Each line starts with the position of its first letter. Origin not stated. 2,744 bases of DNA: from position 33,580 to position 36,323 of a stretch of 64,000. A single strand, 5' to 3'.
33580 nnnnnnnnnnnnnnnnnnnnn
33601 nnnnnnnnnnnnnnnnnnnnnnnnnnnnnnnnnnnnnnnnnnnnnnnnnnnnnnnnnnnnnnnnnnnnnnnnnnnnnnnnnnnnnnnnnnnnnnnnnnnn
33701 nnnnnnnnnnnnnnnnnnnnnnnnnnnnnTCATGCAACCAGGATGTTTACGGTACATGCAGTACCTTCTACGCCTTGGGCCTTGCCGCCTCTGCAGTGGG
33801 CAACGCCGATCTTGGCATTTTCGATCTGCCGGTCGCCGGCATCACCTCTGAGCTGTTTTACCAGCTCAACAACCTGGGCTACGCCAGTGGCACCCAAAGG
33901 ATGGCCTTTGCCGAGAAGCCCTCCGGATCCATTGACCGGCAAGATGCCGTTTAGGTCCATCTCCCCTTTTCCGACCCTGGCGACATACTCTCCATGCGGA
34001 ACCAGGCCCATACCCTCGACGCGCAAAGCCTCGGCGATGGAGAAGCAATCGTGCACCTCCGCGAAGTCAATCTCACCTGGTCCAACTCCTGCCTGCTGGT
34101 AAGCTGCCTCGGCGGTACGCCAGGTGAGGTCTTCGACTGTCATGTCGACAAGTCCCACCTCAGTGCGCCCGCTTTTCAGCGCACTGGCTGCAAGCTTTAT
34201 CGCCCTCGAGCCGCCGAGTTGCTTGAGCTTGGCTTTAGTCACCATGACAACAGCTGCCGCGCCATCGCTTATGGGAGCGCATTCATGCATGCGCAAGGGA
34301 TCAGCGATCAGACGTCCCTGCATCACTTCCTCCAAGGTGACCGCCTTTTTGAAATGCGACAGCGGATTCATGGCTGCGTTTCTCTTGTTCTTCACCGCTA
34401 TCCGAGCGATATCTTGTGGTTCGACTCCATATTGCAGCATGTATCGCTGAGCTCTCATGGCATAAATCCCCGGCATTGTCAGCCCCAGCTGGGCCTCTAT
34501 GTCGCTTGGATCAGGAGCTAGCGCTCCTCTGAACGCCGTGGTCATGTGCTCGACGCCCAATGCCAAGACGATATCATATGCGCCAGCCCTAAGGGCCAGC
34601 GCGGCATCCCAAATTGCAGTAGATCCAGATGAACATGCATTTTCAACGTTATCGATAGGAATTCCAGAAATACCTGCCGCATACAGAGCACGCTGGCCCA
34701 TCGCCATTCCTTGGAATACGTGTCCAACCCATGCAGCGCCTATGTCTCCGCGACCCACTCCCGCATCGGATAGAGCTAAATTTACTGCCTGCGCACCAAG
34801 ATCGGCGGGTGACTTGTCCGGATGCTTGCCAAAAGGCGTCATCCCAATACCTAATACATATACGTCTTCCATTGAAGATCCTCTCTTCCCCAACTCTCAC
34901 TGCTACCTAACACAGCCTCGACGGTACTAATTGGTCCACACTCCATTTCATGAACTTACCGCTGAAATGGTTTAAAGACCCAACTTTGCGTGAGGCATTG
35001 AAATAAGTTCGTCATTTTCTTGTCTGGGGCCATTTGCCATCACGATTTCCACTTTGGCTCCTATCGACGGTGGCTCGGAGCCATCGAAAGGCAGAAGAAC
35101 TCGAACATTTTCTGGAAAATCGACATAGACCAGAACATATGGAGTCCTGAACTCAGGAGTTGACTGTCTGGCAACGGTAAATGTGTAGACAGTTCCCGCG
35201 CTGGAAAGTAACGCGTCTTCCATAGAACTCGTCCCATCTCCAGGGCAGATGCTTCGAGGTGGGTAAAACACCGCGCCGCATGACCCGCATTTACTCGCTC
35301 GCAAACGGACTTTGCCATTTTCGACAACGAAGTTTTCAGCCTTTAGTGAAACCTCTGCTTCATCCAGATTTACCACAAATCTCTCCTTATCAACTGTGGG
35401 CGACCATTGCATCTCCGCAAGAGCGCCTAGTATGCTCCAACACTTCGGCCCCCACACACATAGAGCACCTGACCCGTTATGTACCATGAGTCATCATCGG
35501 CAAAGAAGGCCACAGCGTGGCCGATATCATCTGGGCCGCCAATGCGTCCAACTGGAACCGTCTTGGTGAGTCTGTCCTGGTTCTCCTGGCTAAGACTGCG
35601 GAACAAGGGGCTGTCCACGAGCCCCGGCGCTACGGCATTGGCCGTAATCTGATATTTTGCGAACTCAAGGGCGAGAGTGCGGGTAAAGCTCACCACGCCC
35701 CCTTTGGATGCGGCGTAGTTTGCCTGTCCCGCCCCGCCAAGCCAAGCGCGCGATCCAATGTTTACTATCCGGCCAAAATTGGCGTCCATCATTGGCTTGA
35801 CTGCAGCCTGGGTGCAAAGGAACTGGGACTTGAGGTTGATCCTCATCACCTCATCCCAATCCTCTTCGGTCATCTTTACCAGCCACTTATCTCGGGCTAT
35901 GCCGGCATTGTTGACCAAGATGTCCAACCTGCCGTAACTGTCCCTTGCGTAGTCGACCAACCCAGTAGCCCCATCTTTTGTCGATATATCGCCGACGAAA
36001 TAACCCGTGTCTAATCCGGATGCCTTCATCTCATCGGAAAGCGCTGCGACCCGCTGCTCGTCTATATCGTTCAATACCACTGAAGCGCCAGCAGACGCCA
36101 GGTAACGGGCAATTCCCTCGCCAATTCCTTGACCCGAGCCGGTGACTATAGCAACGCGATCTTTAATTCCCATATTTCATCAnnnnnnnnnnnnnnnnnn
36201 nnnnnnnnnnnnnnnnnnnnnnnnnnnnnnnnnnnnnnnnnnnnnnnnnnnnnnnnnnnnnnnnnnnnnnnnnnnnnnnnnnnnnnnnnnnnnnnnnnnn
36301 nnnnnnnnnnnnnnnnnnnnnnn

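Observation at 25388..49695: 20-gene TetR-flanked supercluster with a gene composition that matches no pathway I can name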

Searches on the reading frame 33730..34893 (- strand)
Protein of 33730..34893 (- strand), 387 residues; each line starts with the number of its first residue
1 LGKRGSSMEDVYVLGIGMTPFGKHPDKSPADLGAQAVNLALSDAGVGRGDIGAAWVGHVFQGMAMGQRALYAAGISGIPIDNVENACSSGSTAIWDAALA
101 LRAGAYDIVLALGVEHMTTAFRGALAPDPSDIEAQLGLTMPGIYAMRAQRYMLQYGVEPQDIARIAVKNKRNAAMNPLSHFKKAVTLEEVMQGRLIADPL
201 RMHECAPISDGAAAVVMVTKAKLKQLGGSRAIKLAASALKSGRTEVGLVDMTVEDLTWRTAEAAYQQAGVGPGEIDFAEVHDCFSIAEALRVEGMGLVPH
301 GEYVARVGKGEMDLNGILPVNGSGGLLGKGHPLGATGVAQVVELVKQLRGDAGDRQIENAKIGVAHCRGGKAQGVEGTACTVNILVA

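Call 5: search_protein_families(library=pfam, proteins=[window:33730-34893:-])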
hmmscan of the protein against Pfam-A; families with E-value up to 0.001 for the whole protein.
window:33730-34893:- (387 aa): 4 families
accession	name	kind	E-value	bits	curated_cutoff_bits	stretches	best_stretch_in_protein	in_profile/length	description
PF22691.2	Thiolase_C_1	-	1.3e-35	122.7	28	1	256-372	19-134/144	Thiolase C-terminal domain-like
PF00108.29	Thiolase_N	-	9.8e-27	94.4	26.4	1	11-220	1-259/260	Thiolase, N-terminal domain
PF02803.24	Thiolase_C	-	1.8e-07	31.3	27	1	261-363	28-112/123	Thiolase, C-terminal domain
PF00109.32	ketoacyl-synt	-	0.00043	20.4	20.8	1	55-120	145-207/252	Beta-ketoacyl synthase, N-terminal domain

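Call 11: search_protein_families(library=ncbifam, proteins=[window:33730-34893:-], max_evalue=0.00001)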
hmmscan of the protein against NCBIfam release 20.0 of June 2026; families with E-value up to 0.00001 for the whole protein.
window:33730-34893:- (387 aa): 42 families (the best 25 are shown)
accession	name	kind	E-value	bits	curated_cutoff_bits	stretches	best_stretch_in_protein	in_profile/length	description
NF004720.0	PRK06064.1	subfamily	1.6e-99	333.3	420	1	8-372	1-377/389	thiolase domain-containing protein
NF006102.0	PRK08256.1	subfamily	5e-94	315.6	436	1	8-369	2-380/394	lipid-transfer protein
NF053570.1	AcCoTHIOL_METTL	equivalog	6.4e-87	291.9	600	1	8-372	1-373/385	acetyl-CoA acetyltransferase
NF004810.0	PRK06157.1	equivalog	4.9e-86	289.4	403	1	8-374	6-387/400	acetyl-CoA acetyltransferase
NF053628.1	BnzsclthlBbsBGT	equivalog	4e-85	286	750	1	9-386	5-386/389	benzoylsuccinyl-CoA thiolase subunit BbsB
NF005704.0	PRK07516.1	subfamily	1.9e-75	254.3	412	1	9-372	2-377/389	thiolase domain-containing protein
NF009228.0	PRK12578.1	subfamily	6.4e-70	235.7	485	1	10-371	4-376/387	thiolase domain-containing protein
NF004715.0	PRK06059.1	equivalog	5e-67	226.6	424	1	7-374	2-392/399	lipid-transfer protein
NF006180.0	PRK08313.1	subfamily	1.9e-57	194.9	514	1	8-373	3-375/389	thiolase domain-containing protein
NF004811.0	PRK06158.1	subfamily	3.7e-57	194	421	1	11-371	10-369/384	acetyl-CoA acetyltransferase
NF004936.0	PRK06289.1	equivalog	1.2e-53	182.4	375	1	8-371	2-392/405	acetyl-CoA acetyltransferase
NF006010.0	PRK08142.1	subfamily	8.9e-49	166.2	462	1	10-379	6-381/388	thiolase domain-containing protein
NF004721.0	PRK06065.1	equivalog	6.2e-45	153.7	455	1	9-372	10-383/393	thiolase domain-containing protein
NF005892.0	PRK07855.1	subfamily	6.7e-45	153.6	469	1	12-366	9-376/390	lipid-transfer protein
NF004982.0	PRK06365.1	equivalog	1.1e-44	153.2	695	2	7-227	14-244/430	thiolase domain-containing protein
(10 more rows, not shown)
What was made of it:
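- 33730..34872 (-): SCP-x type thiolase. Proposed benzoylsuccinyl-CoA thiolase. NCBIfam BbsB model 286 bits, below cutoff (call 11).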

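Call 39: search_solved_structures(query=window:33730-34872:-, max_evalue=1e-10)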
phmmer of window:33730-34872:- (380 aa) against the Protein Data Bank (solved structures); distinct sequences matched with E-value up to 1e-10: 24.
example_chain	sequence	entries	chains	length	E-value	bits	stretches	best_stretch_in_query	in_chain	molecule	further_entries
7pxp_C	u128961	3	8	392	6.4e-79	269.3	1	3-379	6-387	Benzoylsuccinyl-CoA thiolase subunit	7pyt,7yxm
6hsj_A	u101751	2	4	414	1.9e-67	231.5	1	4-362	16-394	SCP2-thiolase (type-1)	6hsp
6hrv_A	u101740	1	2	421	2e-67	231.5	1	4-362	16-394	SCP2-thiolase (type-1)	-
7yvy_A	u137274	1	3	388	1.4e-65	225.4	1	4-369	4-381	Acetyl-CoA acetyltransferase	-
6esq_A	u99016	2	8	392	3.5e-63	217.5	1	1-373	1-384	acetoacetyl-CoA thiolase | Acetyl-CoA acetyltransferase thiolase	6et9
4yzo_A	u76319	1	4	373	5.7e-51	177.3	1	5-363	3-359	Putative acyl-CoA acyltransferase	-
3zbg_A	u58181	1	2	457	5.3e-41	144.6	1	39-352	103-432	3-KETOACYL-COA THIOLASE-LIKE PROTEIN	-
4bi9_A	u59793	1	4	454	1e-40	143.6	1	13-363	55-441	3-KETOACYL-COA THIOLASE, PUTATIVE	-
3zbk_A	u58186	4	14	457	1e-39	140.3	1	39-352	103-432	3-KETOACYL-COA THIOLASE-LIKE PROTEIN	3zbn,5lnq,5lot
3zbl_A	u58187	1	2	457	1.3e-39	139.9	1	39-352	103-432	3-KETOACYL-COA THIOLASE-LIKE PROTEIN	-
4bia_A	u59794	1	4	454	2.7e-39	138.9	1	13-363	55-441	3-KETOACYL-COA THIOLASE, PUTATIVE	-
4u4e_A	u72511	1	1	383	3.2e-30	109.1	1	12-371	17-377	Thiolase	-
6ok1_A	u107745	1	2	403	5.9e-29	104.9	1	6-340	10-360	Lipid-transfer protein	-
9myr_A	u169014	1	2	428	3e-27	99.3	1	136-363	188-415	Nonspecific lipid-transfer protein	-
5ab4_A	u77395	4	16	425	1.2e-24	90.7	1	4-352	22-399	SCP2-THIOLASE LIKE PROTEIN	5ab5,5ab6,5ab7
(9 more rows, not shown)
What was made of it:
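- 33730..34872 (-): Best PDB hit is BbsB 7pxp_C, 269 bits (call 39).
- On Bbs benzylsuccinate beta-oxidation module: BbsB is the best PDB match for the thiolase (269 bits, call 39).
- Thiolase closest to BbsB (call 39).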

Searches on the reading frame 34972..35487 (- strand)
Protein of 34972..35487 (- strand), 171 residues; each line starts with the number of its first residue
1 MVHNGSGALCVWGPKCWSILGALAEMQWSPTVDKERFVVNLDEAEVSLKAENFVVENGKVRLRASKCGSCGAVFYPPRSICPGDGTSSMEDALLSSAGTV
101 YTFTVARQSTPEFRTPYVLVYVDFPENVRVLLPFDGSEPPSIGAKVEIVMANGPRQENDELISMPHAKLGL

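Call 5: search_protein_families(library=pfam, proteins=[window:34972-35487:-])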
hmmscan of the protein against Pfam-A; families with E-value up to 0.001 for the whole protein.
window:34972-35487:- (171 aa): 2 families
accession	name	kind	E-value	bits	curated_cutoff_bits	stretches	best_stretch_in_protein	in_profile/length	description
PF01796.24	OB_ChsH2_C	-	1.4e-12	47.7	27.1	1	94-150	4-64/65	ChsH2, C-terminal OB-fold domain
PF12172.15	zf-ChsH2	-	3.7e-09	36.7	23.2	1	61-90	8-37/37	ChsH2, rubredoxin-like zinc ribbon domain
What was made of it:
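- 34972..35487 (-): DUF35 (zinc ribbon + OB fold), a BbsA-like thiolase partner. The true start is probably near 35412. Pfam (call 5).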

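Call 11: search_protein_families(library=ncbifam, proteins=[window:34972-35487:-], max_evalue=0.00001)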
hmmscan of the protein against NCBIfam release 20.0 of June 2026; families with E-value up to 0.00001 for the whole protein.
window:34972-35487:- (171 aa): 1 family
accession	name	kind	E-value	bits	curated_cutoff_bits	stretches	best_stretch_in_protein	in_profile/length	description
NF053627.1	BnzsclthlBbsAGT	equivalog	2.5e-13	50.2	250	1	56-159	29-132/145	benzoylsuccinyl-CoA thiolase subunit BbsA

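Call 42: search_solved_structures(query=window:34972-35487:-, max_evalue=0.001)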
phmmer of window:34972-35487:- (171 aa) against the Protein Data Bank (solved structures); distinct sequences matched with E-value up to 0.001: 7.
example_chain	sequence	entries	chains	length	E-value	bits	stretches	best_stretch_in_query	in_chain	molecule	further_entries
6esq_E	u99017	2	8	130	2e-10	43.9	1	61-163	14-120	Pfam DUF35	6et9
7pxp_A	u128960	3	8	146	4e-09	39.6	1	57-161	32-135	Benzoylsuccinyl-CoA thiolase subunit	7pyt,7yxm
6ok1_B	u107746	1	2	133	1.4e-08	37.9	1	60-149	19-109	ChsH2(DUF35)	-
9myr_B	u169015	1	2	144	2.9e-08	36.8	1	62-148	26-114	Acyl dehydratase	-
6htj_A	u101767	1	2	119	0.00012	25.1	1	62-150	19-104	Nucleic-acid-binding protein containing a Zn-ribbon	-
9skh_E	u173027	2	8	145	0.00016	24.6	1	56-105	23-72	2,4-diacetylphloroglucinol biosynthesis protein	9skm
9vbo_H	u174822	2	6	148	0.0005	23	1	52-105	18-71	2,4-diacetylphloroglucinol biosynthesis protein PhlB family protein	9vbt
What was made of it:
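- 34972..35487 (-): PDB: 6esq_E 44 bits, BbsA 7pxp_A 40 bits (call 42).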

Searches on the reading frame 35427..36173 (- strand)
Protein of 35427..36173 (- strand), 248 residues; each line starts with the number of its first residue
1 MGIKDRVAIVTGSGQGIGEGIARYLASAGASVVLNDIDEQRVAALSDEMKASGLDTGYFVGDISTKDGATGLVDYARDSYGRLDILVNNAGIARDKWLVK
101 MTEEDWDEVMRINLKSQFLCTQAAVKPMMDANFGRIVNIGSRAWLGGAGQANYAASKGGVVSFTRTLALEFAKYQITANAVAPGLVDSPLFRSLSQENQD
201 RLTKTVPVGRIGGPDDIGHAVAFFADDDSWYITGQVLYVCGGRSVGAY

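Call 5: search_protein_families(library=pfam, proteins=[window:35427-36173:-])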
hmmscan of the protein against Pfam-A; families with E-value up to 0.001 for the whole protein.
window:35427-36173:- (248 aa): 3 families
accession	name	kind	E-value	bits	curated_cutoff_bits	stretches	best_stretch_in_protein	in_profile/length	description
PF13561.12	adh_short_C2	-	2.3e-60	204.5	27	1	15-242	6-234/236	Enoyl-(Acyl carrier protein) reductase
PF00106.31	adh_short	-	1.4e-55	188.3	26.6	1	6-197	1-193/195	short chain dehydrogenase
PF08659.16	KR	-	7.4e-14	52.5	22.6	1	9-157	4-153/180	KR domain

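Call 11: search_protein_families(library=ncbifam, proteins=[window:35427-36173:-], max_evalue=0.00001)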
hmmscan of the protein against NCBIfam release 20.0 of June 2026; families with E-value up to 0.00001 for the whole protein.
window:35427-36173:- (248 aa): 217 families (the best 25 are shown)
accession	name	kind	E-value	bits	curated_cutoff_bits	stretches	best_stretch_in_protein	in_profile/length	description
TIGR01830.1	3oxo_ACP_reduc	equivalog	7.5e-78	261.5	297.75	1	8-242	1-237/239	3-oxoacyl-[acyl-carrier-protein] reductase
NF004198.0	PRK05653.1-3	equivalog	2.4e-75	253.2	296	1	4-244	6-247/248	3-oxoacyl-ACP reductase FabG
NF004197.0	PRK05653.1-1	equivalog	1.3e-71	241.1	332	1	3-242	5-245/249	3-oxoacyl-ACP reductase FabG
NF009466.0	PRK12826.1-2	subfamily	4e-67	226.3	222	1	5-244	3-245/248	3-oxoacyl-ACP reductase FabG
NF005559.1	PRK07231.1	subfamily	4.3e-66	223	215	1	3-244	2-248/249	glucose 1-dehydrogenase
NF004791.0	PRK06138.1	equivalog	7.1e-65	218.8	312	1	2-245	2-251/252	SDR family oxidoreductase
TIGR01829.1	AcAcCoA_reduct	subfamily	1.7e-64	217.8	302.1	1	6-243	1-240/242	acetoacetyl-CoA reductase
NF004199.0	PRK05653.1-4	equivalog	1.9e-63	214.3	301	1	4-242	4-244/247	3-oxoacyl-ACP reductase FabG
NF009468.0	PRK12826.1-4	equivalog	8e-62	209.2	318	1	3-243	5-247/256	SDR family oxidoreductase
NF009464.0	PRK12824.1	subfamily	6e-61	206.2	269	1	5-243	2-242/245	3-oxoacyl-ACP reductase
NF004202.0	PRK05653.2-2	equivalog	5.1e-60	203.2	333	1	3-243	5-247/259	3-oxoacyl-ACP reductase FabG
NF006072.0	PRK08217.1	subfamily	2.3e-58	198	298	1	1-242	1-250/253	3-ketoacyl-(acyl-carrier-protein) reductase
NF052558.1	MBtsdlDhBudC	equivalog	6.2e-58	196.3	270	1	4-244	2-242/250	meso-2,3-butanediol dehydrogenase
NF004200.0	PRK05653.1-5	equivalog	1.9e-57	194.6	273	1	6-242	3-240/242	3-oxoacyl-ACP reductase FabG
NF006070.0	PRK08213.1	subfamily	3e-57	194.1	279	1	3-245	10-258/259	gluconate 5-dehydrogenase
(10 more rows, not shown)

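Call 14: find_encoding_contigs(protein=window:35427-36173:-, flank=10000, max_places=6)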
Protein window:35427-36173:- (248 aa): 7 contigs read that carry it; 6 places shown.
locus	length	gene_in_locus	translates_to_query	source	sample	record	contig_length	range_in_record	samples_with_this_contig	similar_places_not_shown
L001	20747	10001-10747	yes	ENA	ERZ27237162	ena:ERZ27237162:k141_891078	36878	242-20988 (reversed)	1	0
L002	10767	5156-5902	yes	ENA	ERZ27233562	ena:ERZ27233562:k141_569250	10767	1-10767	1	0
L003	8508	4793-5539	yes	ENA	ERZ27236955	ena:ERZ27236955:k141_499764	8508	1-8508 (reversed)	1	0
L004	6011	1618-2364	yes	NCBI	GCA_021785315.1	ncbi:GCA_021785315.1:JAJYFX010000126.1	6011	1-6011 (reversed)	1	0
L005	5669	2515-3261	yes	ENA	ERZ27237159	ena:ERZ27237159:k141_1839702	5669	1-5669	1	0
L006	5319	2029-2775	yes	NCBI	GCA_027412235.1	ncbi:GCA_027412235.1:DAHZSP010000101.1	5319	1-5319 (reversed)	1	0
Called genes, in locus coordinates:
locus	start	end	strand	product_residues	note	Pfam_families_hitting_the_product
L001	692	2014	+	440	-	PF00682:HMGL-like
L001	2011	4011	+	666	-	PF01855:POR_N, PF00037:Fer4 (faint), PF02775:TPP_enzyme_C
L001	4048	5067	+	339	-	PF01558:POR, PF12797:Fer4_2 (faint), PF12837:Fer4_6 (faint), PF13237:Fer4_10, PF14697:Fer4_21 (weak), PF12838:Fer4_7, PF13187:Fer4_9, PF00037:Fer4 (weak), +2 more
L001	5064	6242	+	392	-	PF01855:POR_N, PF02780:Transketolase_C (weak), PF17147:PFOR_II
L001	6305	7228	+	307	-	PF02775:TPP_enzyme_C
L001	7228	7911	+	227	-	PF01558:POR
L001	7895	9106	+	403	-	PF02515:CoA_transf_3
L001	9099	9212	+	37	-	-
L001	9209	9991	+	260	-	PF00378:ECH_1, PF16113:ECH_2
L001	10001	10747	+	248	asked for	PF00106:adh_short, PF08659:KR, PF13561:adh_short_C2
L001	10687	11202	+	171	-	PF12172:zf-ChsH2, PF01796:OB_ChsH2_C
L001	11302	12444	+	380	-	PF00108:Thiolase_N, PF02803:Thiolase_C (weak), PF22691:Thiolase_C_1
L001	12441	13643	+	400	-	PF04303:PrpF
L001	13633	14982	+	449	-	PF00501:AMP-binding, PF14535:AMP-binding_C_2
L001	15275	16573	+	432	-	PF13433:Peripla_BP_5, PF13458:Peripla_BP_6, PF01094:ANF_receptor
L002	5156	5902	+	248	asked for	PF00106:adh_short, PF08659:KR, PF13561:adh_short_C2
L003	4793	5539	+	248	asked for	PF00106:adh_short, PF08659:KR, PF13561:adh_short_C2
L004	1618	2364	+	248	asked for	PF00106:adh_short, PF08659:KR, PF13561:adh_short_C2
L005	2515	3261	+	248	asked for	PF00106:adh_short, PF08659:KR, PF13561:adh_short_C2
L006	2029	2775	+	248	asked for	PF00106:adh_short, PF08659:KR, PF13561:adh_short_C2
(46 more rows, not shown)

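Call 68: search_solved_structures(query=window:35427-36173:-, max_evalue=1e-30)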
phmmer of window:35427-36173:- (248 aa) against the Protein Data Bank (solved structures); distinct sequences matched with E-value up to 1e-30: 203 (the best 60 are shown).
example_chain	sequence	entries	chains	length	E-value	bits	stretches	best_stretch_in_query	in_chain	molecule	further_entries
7pcs_B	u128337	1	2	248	2.9e-75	256.1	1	1-246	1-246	BbsD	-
2et6_A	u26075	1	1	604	3.9e-67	229.5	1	2-202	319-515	(3R)-hydroxyacyl-CoA dehydrogenase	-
2hq1_A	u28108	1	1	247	1.7e-62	214.2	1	2-242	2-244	Glucose/ribitol dehydrogenase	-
7tzp_A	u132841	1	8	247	1.1e-57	198.5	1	3-243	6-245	3-oxoacyl-ACP reductase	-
6t6n_A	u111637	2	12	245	1.2e-57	198.4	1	2-243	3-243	3-oxoacyl-[acyl-carrier protein] reductase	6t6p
2uvd_A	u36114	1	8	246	3.8e-57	196.8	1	3-243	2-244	3-OXOACYL-(ACYL-CARRIER-PROTEIN) REDUCTASE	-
4m8s_A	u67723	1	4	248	8.8e-55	189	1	4-243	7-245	Putative 3-oxoacyl-[acyl-carrier protein] reductase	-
2ph3_A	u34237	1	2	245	9.1e-55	189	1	6-243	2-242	3-oxoacyl-[acyl carrier protein] reductase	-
2c07_A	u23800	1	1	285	1.2e-54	188.6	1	5-244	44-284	3-OXOACYL-(ACYL-CARRIER PROTEIN) REDUCTASE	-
1i01_A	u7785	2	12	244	1.5e-54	188.2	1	2-243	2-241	BETA-KETOACYL [ACP] REDUCTASE | 3-oxoacyl-[acyl-carrier protein] reductase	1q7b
3op4_A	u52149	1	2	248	2e-54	187.8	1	1-243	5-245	3-oxoacyl-[acyl-carrier protein] reductase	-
3rro_A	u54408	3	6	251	2.1e-54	187.8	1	1-243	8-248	3-ketoacyl-(acyl-carrier-protein) reductase | 3-oxoacyl-[acyl-carrier protein] reductase | 3-oxoacyl-[acyl-carrier-protein] reductase FabG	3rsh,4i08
3tzh_A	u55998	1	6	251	3.5e-54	187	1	1-243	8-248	3-oxoacyl-[acyl-carrier protein] reductase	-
3ftp_A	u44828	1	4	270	3.9e-54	186.9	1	5-243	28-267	3-oxoacyl-[acyl-carrier protein] reductase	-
6t77_A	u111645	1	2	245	4.8e-54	186.6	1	2-243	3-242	3-oxoacyl-ACP reductase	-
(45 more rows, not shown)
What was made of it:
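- BbsB and BbsD are the best structural-database matches (calls 39, 68).
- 35427..36173 (-): SDR. Proposed 2-(alpha-hydroxybenzyl)succinyl-CoA dehydrogenase. Best PDB hit is BbsD 7pcs_B, 256 bits, end to end, ahead of more than 200 other SDRs, mostly FabG-type reductases (call 68).
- On Bbs benzylsuccinate beta-oxidation module: BbsD 7pcs_B is the top PDB hit, 256 bits, aligned residues 1-246 to 1-246, ahead of more than 200 other SDRs (call 68).
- SDR closest to BbsD (call 68).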
